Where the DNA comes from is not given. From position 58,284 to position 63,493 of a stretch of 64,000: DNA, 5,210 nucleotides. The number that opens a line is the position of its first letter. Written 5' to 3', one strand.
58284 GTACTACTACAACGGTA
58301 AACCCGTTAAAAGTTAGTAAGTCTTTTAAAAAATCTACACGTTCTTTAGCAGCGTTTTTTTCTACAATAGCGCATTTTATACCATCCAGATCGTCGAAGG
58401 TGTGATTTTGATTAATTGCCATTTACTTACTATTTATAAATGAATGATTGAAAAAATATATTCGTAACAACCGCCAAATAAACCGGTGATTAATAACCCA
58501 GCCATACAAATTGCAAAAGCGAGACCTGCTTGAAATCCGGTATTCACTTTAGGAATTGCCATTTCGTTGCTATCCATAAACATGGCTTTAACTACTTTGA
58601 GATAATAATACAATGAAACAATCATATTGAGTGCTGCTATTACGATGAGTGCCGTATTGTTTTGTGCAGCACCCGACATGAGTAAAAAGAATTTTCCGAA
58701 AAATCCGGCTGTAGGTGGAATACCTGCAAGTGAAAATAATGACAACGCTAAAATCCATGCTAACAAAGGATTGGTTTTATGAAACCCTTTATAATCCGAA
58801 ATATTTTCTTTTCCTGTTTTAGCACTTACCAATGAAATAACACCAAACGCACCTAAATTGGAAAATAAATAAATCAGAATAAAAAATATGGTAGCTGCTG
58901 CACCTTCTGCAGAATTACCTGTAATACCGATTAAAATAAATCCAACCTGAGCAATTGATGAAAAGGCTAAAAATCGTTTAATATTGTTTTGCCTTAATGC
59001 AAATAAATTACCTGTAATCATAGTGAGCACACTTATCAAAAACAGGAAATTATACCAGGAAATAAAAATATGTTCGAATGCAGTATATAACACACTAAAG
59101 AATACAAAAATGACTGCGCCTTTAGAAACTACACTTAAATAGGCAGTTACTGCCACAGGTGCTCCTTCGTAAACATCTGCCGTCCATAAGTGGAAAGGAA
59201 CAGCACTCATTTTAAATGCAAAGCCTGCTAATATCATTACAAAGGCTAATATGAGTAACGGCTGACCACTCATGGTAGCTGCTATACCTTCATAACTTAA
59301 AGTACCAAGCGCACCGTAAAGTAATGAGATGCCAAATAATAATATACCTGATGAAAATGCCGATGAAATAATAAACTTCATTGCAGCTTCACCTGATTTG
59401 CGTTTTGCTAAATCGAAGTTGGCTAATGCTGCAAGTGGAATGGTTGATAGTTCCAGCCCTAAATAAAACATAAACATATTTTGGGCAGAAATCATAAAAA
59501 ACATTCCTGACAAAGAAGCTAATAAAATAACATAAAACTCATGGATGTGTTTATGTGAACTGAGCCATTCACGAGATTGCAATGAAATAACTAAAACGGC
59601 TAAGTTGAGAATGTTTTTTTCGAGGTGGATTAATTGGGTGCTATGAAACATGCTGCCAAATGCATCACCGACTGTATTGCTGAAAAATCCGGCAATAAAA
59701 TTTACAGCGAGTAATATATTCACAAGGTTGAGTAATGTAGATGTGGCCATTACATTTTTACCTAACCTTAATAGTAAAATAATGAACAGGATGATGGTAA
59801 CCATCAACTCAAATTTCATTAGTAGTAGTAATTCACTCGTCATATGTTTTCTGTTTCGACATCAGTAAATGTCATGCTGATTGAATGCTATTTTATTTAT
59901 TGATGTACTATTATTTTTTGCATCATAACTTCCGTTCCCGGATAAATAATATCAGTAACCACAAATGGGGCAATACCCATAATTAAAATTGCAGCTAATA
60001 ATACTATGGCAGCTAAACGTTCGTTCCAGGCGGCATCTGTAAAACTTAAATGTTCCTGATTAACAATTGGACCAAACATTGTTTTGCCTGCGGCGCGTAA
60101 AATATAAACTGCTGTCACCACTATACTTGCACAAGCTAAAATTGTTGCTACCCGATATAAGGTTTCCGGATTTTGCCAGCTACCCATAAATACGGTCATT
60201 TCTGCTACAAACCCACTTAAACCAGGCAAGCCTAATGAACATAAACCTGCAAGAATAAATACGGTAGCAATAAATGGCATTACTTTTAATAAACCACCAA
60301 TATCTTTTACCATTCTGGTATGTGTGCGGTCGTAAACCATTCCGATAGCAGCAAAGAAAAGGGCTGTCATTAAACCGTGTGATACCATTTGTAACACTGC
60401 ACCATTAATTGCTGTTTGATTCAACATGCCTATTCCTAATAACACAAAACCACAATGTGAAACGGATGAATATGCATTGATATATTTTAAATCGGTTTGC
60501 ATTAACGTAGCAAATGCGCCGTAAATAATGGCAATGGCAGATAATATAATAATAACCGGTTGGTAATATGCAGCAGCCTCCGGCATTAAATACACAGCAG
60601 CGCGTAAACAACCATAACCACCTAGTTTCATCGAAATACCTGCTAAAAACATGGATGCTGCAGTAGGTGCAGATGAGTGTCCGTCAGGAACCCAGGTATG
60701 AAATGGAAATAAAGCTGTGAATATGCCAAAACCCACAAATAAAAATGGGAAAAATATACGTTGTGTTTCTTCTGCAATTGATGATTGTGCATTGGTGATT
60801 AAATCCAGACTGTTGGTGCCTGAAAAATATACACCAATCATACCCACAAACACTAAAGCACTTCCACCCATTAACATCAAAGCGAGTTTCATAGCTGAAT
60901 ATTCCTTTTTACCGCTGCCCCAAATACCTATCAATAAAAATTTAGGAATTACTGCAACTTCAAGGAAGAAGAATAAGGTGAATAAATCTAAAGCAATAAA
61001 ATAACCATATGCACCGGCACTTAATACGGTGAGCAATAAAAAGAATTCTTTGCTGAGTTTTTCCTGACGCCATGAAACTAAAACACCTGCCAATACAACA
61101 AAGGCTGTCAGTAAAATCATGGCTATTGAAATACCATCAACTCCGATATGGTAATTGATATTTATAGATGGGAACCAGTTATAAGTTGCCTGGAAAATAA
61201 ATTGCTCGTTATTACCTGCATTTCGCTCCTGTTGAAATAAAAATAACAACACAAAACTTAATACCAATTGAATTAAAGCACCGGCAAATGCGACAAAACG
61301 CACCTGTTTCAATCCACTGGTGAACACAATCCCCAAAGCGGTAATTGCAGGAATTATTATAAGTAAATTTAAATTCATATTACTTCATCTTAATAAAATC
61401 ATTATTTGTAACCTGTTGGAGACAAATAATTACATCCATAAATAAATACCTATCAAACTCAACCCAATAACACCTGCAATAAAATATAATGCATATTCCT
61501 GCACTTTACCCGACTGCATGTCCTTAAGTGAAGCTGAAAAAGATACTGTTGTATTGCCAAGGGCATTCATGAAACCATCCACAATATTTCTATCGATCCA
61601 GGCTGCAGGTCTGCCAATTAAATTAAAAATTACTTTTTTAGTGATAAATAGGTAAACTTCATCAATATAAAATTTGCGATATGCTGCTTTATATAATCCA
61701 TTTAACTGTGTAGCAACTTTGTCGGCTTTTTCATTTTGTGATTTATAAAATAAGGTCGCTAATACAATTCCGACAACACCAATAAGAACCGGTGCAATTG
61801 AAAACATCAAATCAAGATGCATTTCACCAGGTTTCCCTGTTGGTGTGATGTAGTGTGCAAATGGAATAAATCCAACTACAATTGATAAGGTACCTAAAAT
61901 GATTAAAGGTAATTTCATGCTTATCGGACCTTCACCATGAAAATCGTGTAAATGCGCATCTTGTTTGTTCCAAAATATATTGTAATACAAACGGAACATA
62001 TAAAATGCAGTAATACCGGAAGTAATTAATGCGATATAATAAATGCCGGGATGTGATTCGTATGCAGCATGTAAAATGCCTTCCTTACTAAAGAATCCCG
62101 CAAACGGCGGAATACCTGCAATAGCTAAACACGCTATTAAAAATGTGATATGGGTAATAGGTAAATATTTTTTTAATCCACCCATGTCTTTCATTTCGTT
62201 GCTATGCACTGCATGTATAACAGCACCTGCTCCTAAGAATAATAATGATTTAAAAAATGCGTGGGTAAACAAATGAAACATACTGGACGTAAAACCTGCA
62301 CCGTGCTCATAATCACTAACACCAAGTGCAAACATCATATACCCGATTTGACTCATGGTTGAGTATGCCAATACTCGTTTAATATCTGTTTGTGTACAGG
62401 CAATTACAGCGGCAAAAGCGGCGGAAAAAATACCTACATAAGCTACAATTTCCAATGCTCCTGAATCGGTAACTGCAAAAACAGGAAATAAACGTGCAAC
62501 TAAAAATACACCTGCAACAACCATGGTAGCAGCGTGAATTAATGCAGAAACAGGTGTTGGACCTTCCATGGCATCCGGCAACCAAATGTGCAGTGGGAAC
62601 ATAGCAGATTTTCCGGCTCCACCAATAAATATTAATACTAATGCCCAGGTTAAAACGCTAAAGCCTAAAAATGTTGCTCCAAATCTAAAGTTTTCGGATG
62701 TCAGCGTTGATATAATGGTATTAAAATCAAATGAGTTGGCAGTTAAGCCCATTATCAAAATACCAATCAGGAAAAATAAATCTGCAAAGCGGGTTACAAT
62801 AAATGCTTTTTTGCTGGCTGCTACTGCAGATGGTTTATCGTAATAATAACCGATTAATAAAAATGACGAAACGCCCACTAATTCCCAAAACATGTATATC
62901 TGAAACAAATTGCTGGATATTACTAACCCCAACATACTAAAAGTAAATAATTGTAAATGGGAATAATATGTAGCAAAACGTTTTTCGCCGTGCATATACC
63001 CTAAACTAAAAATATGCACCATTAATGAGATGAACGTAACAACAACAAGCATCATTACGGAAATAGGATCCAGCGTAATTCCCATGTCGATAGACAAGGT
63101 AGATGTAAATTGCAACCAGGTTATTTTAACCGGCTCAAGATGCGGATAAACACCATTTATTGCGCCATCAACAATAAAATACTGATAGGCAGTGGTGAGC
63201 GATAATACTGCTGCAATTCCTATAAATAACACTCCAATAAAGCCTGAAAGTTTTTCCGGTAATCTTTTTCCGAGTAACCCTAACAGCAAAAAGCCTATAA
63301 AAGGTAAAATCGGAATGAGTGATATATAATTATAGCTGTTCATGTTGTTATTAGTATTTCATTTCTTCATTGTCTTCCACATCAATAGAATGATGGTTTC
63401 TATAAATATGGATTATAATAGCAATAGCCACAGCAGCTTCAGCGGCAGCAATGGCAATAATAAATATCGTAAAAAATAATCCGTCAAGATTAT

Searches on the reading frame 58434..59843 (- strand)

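Call 61: search_protein_families(library=pfam, max_evalue=0.00001, proteins=[window:58434-59843:-])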
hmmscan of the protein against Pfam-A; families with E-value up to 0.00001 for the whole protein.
window:58434-59843:- (469 aa): 1 family
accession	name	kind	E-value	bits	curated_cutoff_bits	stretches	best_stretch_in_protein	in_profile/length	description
PF00361.26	Proton_antipo_M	-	1.1e-70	238.6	21.5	1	120-404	1-288/294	NADH:quinone oxidoreductase/Mrp antiporter, TM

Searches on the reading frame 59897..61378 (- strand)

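Call 61: search_protein_families(library=pfam, max_evalue=0.00001, proteins=[window:59897-61378:-])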
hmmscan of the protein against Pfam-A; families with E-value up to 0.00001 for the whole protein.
window:59897-61378:- (493 aa): 1 family
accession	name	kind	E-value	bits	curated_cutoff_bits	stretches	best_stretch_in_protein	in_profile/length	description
PF00361.26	Proton_antipo_M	-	6.2e-64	216.5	21.5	1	129-411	1-286/294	NADH:quinone oxidoreductase/Mrp antiporter, TM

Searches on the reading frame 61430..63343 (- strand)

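Call 61: search_protein_families(library=pfam, max_evalue=0.00001, proteins=[window:61430-63343:-])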
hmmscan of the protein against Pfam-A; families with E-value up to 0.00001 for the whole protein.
window:61430-63343:- (637 aa): 2 families
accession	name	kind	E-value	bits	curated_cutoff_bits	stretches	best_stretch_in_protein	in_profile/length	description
PF00361.26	Proton_antipo_M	-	3e-82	276.6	21.5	1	143-445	1-294/294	NADH:quinone oxidoreductase/Mrp antiporter, TM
PF00662.26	Proton_antipo_N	-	2.3e-19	69.5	24.5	1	76-127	1-51/51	NADH-Ubiquinone oxidoreductase (complex I), chain 5 N-terminus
